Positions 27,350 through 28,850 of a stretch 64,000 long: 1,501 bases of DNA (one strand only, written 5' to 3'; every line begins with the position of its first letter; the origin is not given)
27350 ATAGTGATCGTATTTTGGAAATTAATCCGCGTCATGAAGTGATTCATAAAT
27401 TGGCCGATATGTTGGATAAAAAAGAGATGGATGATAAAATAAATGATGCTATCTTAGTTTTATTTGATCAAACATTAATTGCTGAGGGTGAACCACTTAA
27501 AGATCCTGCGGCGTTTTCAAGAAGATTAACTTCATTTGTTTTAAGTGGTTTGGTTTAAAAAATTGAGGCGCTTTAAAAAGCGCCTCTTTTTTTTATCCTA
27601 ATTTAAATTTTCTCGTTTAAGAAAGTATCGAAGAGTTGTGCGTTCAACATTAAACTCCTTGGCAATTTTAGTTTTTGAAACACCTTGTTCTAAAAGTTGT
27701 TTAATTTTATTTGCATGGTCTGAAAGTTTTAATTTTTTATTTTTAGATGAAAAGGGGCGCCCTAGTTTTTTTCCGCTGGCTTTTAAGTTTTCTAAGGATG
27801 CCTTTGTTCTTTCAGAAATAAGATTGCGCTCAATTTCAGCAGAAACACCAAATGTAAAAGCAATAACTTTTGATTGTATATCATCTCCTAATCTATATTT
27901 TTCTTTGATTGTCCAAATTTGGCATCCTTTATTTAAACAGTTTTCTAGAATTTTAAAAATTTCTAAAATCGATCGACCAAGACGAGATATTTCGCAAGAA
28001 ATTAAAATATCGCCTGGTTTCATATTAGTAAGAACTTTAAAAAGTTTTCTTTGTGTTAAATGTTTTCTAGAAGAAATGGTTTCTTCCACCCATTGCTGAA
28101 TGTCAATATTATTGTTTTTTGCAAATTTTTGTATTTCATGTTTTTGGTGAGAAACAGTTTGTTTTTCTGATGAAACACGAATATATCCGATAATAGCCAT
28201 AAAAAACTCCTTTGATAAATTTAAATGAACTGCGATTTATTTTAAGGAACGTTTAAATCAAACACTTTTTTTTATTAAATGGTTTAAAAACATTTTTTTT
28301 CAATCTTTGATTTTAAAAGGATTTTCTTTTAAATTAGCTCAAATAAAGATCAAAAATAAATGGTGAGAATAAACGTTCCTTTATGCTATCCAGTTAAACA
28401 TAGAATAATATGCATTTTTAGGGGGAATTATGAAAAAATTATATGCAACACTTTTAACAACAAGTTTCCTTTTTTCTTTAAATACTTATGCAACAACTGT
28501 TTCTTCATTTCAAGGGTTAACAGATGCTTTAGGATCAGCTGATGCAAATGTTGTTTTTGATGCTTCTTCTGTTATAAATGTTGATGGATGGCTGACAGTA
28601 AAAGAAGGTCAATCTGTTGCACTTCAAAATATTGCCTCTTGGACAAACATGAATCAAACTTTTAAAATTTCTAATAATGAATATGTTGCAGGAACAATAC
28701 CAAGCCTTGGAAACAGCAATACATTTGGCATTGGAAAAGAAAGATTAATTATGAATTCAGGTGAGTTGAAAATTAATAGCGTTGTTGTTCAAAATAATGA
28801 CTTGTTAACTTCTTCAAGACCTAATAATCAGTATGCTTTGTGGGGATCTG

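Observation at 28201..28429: Candidate invertible promoter between a serine invertase gene and the Pmp-like autotransporter gene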

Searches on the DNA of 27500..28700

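Call 64: search_rna_families(source=window, start=27500, end=28700, threshold=evalue, max_evalue=1)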
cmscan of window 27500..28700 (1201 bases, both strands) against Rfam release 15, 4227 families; matches with E-value up to 1: 14.
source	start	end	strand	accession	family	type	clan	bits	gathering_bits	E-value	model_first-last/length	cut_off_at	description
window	27516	27600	+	RF00558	L20_leader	Cis-reg; leader;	-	25.2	58.7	0.021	1-127/127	no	Ribosomal protein L20 leader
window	27523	27658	+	RF04180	BTnc231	Gene; sRNA;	-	24.3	80.4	0.018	1-154/154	no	Bacteroides sRNA BTnc231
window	27536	27596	+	RF04319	BTncRNA_FopS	Gene; sRNA;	-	23.6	56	0.59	1-71/71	no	Bacteroidetes FopS (family of paralogous sRNAs)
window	27515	27596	+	RF02059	STnc50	Gene; sRNA;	-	23.2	55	0.35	1-84/84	no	Salmonella enterica sRNA STnc40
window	27519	27595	+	RF02538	TarB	Gene; sRNA;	-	23.1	80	0.11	1-79/79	no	Vibrio ToxT activated RNA TarB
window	27543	27624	+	RF02629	RmaA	Gene; sRNA;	-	22.9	57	0.27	1-113/113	no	Regulator of motility and amylovoran A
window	27550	27601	+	RF00665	mir-290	Gene; miRNA;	CL00096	22.7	51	0.11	1-70/70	no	mir-290 microRNA precursor family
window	27545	27610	+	RF00834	mir-268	Gene; miRNA;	-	22.7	47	0.25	1-89/89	no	mir-268 microRNA precursor family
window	27560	27658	-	RF04184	BTnc060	Gene; sRNA;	-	22.1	228.9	0.78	1-213/213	no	Bacteroides sRNA BTnc060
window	28291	28362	-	RF04134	MIR7504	Gene; miRNA;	-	21.6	83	0.67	23-101/124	no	MIR7504 microRNA precursor family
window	27559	27660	-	RF01408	sraL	Gene; sRNA;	-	21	39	0.035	1-142/142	no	sraL Hfq binding RNA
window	27526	27601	+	RF00519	suhB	Gene; sRNA;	CL00108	19.5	41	0.29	1-77/77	no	Makes More Granules Regulator RNA (mmgR)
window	27500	27593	+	RF02356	BjrC1505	Gene; sRNA;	-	18.5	50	0.93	19-140/140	5'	Alphaproteobacterial sRNA BjrC1505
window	28543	28626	+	RF00211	SNORD35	Gene; snRNA; snoRNA; CD-box;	CL00056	18.3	36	0.54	1-88/88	no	Small nucleolar RNA SNORD35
